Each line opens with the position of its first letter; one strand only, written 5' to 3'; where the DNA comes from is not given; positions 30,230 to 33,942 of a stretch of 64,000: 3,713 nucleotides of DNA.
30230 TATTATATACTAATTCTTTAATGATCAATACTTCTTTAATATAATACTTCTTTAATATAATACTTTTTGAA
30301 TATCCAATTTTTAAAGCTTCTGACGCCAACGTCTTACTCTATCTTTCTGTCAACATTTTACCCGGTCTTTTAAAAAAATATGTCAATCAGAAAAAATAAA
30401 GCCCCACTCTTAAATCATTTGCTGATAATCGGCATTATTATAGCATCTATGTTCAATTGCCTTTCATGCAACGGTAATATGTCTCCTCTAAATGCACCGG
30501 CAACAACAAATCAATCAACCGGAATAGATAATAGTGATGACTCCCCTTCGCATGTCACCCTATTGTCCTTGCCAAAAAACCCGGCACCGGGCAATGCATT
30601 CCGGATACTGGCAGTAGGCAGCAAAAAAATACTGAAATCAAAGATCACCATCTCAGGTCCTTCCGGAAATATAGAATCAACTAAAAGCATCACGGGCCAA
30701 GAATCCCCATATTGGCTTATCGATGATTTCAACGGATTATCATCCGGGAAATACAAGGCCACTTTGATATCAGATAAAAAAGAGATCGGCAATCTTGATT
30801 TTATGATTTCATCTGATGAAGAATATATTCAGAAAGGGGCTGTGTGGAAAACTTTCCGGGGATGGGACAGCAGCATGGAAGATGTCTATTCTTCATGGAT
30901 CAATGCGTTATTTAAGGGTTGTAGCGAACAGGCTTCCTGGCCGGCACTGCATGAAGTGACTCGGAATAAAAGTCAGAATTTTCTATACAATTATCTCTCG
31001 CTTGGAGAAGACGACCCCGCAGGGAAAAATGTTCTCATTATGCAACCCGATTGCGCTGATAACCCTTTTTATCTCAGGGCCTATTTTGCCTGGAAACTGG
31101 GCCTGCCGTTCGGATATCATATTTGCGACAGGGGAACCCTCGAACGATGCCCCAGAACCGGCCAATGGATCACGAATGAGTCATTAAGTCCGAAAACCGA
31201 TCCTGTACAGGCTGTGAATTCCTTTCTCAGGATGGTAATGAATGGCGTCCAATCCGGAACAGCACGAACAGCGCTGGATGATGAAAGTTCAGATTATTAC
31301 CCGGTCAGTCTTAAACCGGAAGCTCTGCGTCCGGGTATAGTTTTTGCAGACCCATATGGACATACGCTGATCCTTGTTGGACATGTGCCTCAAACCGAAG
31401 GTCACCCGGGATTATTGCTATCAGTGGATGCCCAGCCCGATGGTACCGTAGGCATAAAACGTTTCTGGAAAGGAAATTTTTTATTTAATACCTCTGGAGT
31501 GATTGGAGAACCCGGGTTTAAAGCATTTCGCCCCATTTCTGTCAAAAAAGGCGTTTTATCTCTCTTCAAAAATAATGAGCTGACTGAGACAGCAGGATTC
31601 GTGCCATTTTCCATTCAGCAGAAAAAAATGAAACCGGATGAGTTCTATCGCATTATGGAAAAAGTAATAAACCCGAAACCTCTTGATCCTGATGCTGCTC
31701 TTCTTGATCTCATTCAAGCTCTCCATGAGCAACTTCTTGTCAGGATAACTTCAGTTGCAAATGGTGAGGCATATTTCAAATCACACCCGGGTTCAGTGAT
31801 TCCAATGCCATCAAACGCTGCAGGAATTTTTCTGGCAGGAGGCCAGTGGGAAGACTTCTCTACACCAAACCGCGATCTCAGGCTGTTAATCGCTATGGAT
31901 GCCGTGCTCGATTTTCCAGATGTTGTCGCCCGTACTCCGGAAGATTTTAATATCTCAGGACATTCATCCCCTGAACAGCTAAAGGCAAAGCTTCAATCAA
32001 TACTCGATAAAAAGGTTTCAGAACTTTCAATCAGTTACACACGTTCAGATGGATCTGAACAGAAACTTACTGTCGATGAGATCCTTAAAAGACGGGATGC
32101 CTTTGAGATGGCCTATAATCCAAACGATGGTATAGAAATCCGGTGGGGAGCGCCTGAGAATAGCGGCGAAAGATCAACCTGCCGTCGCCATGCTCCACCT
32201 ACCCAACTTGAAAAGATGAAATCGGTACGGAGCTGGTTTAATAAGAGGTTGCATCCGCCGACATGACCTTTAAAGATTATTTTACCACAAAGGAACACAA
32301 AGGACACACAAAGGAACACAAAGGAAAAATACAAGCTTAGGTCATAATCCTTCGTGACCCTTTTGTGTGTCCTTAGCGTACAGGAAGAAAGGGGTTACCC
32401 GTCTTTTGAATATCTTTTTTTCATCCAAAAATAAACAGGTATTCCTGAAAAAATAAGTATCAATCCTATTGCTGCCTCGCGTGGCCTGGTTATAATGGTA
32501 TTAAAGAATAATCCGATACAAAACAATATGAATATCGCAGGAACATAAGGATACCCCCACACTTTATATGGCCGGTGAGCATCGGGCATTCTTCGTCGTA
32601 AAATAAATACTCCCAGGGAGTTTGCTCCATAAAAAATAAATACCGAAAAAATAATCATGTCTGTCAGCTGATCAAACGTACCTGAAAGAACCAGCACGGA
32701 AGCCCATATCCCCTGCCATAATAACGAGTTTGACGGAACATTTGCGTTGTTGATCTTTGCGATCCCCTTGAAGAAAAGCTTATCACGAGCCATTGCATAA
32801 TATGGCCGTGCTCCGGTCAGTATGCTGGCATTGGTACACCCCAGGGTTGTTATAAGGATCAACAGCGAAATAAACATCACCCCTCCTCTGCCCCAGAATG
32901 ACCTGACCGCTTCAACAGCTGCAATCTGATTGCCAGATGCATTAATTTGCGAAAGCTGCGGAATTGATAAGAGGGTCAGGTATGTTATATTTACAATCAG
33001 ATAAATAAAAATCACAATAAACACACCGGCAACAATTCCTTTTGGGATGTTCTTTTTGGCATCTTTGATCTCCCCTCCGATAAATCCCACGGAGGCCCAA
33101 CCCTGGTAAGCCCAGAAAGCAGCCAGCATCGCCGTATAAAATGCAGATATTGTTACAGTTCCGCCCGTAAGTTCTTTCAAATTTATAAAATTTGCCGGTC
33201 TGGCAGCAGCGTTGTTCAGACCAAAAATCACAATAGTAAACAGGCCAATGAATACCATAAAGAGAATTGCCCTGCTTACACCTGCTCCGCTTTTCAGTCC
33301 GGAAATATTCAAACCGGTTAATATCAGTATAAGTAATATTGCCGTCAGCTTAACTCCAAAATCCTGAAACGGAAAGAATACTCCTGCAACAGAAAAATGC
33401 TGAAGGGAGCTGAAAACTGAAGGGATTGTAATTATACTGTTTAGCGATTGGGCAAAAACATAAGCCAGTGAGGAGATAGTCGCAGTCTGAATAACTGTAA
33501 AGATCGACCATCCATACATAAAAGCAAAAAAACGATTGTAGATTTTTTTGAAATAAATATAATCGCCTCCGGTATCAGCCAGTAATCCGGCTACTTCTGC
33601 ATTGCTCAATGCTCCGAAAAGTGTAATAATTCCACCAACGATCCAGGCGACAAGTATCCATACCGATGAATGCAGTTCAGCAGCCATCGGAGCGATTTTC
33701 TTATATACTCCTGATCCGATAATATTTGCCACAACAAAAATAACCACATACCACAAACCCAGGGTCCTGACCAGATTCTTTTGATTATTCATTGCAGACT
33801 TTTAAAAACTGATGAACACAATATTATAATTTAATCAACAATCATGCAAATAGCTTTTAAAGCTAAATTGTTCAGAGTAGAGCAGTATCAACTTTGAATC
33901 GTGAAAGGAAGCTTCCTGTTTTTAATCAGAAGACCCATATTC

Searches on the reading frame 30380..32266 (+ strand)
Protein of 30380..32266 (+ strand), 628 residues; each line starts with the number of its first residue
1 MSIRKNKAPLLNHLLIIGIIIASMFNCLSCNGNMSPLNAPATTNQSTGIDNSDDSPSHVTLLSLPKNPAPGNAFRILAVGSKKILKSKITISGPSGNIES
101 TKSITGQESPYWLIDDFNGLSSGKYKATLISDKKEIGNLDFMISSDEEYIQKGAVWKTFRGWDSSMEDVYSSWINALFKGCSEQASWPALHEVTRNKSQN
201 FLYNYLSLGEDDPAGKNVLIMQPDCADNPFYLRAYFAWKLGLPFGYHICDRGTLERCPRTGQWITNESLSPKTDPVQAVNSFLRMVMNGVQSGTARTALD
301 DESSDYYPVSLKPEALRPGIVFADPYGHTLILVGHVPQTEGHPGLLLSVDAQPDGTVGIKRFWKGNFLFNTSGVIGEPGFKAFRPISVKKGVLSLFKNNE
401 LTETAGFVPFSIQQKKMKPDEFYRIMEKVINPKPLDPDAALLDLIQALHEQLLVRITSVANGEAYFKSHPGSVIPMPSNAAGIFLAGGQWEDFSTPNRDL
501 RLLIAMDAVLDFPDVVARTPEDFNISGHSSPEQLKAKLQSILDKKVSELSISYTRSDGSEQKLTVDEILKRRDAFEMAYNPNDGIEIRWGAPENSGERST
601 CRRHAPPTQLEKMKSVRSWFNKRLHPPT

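Call 11: search_protein_families(library=pfam, proteins=[window:30380-32266:+])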
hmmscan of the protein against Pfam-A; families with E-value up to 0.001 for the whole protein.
window:30380-32266:+ (628 aa): 0 families

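Call 43: find_related_loci(query=window:30380-32266:+, collection=metagenome_contigs, flank=6000)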
Query window:30380-32266:+ (628 aa) in metagenome_contigs; peptide patterns used: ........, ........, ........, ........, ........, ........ (x = any residue, [..] = any of these).
482 stretches matched a pattern; 432 encode a relative of the query (tblastn E <= 1e-3); the best 80 are kept; 80 distinct loci.
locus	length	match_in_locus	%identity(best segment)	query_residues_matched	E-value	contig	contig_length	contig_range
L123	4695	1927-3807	77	1-628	0e+0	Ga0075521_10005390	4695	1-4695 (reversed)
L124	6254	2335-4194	73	13-628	0e+0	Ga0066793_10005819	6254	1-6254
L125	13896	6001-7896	72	1-628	0e+0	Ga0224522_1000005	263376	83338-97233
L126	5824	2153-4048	71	1-628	0e+0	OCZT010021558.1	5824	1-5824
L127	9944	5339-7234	70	1-628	0e+0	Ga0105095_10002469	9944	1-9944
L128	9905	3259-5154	71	1-628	0e+0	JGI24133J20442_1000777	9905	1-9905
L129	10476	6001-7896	71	1-628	0e+0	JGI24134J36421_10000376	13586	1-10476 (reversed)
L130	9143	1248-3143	71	1-628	0e+0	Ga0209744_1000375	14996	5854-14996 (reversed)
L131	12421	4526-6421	70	1-628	0e+0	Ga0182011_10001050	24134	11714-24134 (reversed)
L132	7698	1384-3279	70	1-628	0e+0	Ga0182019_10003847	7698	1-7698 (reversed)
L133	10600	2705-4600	70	1-628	0e+0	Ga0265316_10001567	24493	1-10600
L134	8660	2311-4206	70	1-628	0e+0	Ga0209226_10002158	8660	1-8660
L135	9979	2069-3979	68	3-628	0e+0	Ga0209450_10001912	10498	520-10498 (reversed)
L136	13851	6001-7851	71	14-628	0e+0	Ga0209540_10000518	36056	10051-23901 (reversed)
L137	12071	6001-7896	69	1-628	0e+0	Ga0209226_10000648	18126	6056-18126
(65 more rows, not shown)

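Call 47: find_homologous_proteins(query=window:30380-32266:+, max_evalue=1e-100)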
Query window:30380-32266:+ (628 aa): 3398 proteins with E <= 1e-100 among 8000 candidates; the best 120 are listed.
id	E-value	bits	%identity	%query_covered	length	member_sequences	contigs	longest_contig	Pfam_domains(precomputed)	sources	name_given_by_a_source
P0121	0.0e+0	1379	100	95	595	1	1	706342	-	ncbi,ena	-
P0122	0.0e+0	1181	81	100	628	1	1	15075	-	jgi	jgi:hypothetical protein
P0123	0.0e+0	1175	82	98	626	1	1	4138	-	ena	-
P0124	0.0e+0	1133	79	98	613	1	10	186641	-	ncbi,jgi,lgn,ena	jgi:hypothetical protein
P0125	0.0e+0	1132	78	100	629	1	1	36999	-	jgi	jgi:hypothetical protein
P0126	0.0e+0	1130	78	99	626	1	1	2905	-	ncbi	-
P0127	0.0e+0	1128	77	100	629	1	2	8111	-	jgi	jgi:hypothetical protein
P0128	0.0e+0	1116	77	100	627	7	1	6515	-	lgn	-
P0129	0.0e+0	1116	77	100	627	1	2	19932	-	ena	-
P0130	0.0e+0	1097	75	100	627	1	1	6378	-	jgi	jgi:hypothetical protein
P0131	0.0e+0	1095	75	100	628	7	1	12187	-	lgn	-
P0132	0.0e+0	1090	75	100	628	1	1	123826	-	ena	-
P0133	0.0e+0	1090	74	100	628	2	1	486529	-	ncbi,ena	-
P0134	0.0e+0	1084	74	100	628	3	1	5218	-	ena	-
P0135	0.0e+0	1058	72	100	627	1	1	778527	-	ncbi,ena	-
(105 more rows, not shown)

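Call 48: find_encoding_contigs(protein=P0124, flank=10000, max_places=2)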
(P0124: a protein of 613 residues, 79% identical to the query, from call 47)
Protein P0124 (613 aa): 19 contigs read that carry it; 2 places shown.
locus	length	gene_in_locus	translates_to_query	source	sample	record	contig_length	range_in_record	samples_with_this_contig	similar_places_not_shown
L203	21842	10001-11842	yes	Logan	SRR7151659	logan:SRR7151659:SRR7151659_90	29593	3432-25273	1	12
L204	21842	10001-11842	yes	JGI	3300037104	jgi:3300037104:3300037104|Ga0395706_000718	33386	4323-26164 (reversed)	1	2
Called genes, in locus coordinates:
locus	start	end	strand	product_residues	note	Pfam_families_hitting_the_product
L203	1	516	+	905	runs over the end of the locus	PF02927:CelD_N (weak), PF00759:Glyco_hydro_9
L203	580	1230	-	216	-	PF01370:Epimerase, PF05368:NmrA, PF13460:NAD_binding_10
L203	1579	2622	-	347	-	PF01261:AP_endonuc_2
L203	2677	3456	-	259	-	PF00293:NUDIX, PF19368:WHD_AraR, PF21906:WHD_NrtR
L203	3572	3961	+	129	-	-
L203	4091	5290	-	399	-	PF07690:MFS_1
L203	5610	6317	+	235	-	PF01625:PMSR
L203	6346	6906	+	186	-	PF01641:SelR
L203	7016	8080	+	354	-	PF02615:Ldh_2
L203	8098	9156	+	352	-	PF00724:Oxidored_FMN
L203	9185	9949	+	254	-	PF00657:Lipase_GDSL, PF13472:Lipase_GDSL_2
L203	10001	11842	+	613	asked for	-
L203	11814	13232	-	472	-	PF00324:AA_permease, PF13520:AA_permease_2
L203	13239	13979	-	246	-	-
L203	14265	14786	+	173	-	-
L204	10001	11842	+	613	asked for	-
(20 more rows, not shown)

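Call 49: find_encoding_contigs(protein=P0122, flank=10000, max_places=2)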
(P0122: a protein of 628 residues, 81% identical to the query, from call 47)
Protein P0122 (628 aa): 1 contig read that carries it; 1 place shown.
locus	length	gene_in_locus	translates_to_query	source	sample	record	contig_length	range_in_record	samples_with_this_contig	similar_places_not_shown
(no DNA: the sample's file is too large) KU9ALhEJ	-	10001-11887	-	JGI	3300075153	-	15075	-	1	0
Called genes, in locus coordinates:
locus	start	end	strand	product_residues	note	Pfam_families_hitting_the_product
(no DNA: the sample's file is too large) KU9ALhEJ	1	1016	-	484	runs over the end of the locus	PF07632:Sde182_NH-like, PF21027:Sde0182_C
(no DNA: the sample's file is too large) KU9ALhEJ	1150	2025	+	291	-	PF00135:COesterase, PF20434:BD-FAE, PF07859:Abhydrolase_3, PF00326:Peptidase_S9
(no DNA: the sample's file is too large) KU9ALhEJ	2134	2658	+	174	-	PF04264:YceI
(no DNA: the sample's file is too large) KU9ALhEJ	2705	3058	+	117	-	-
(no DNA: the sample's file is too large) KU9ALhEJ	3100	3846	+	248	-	PF01625:PMSR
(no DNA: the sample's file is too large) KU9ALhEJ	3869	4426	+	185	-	PF01641:SelR, PF24046:At4g08330 (faint)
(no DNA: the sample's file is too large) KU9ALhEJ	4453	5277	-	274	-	PF00691:OmpA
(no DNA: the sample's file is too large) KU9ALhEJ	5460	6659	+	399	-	PF00248:Aldo_ket_red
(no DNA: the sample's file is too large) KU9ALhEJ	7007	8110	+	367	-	PF02615:Ldh_2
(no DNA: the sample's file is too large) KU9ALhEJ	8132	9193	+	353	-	PF00724:Oxidored_FMN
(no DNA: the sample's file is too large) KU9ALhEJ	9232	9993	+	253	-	PF00657:Lipase_GDSL, PF13472:Lipase_GDSL_2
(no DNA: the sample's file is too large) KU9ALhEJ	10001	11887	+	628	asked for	-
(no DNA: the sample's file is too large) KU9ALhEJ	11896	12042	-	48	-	?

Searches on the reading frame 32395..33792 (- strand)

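Call 11: search_protein_families(library=pfam, proteins=[window:32395-33792:-])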
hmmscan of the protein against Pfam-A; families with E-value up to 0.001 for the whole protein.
window:32395-33792:- (465 aa): 2 families
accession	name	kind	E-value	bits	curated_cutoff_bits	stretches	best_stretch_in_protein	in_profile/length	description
PF13520.12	AA_permease_2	-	2.7e-44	152.2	27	1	11-430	1-405/427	Amino acid permease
PF00324.27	AA_permease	-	1.1e-29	104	24.6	1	16-430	2-418/470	Amino acid permease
